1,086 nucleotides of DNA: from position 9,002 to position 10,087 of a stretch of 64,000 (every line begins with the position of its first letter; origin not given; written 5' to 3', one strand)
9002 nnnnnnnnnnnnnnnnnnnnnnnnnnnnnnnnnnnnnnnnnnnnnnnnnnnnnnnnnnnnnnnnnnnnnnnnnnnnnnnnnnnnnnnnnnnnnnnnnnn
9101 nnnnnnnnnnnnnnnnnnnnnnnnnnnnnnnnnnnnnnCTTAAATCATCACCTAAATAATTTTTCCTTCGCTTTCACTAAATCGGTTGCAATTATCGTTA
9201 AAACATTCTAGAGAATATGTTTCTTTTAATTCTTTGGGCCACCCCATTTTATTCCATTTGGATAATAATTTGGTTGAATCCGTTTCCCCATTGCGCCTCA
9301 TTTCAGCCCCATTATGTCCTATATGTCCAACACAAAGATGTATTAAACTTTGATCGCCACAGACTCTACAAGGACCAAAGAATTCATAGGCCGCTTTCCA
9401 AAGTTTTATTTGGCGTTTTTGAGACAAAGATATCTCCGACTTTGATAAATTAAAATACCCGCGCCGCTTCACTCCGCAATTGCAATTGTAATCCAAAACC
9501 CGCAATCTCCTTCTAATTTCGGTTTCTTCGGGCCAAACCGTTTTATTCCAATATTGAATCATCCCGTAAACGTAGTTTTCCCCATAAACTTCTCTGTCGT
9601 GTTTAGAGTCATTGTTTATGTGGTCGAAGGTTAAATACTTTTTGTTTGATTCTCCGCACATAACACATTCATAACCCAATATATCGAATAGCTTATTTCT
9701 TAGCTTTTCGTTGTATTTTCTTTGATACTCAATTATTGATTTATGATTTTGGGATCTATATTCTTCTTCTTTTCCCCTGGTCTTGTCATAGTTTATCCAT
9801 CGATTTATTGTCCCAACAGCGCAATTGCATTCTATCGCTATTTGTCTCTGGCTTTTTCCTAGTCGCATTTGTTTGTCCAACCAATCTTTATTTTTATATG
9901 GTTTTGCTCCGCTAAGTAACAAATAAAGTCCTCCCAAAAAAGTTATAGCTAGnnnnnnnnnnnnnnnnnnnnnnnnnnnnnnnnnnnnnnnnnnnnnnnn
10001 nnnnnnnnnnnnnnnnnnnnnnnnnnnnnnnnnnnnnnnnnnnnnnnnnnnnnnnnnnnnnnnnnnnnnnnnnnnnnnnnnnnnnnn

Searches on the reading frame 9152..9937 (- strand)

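Call 4: search_protein_families(library=pfam, proteins=[window:9152-9937:-], max_evalue=0.01)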
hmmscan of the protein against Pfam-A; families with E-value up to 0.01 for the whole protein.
window:9152-9937:- (261 aa): 1 family
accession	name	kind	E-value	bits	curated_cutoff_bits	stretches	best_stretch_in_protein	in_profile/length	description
PF13384.12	HTH_23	-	0.007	16.6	24.6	0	27-49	17-39/50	Homeodomain-like domain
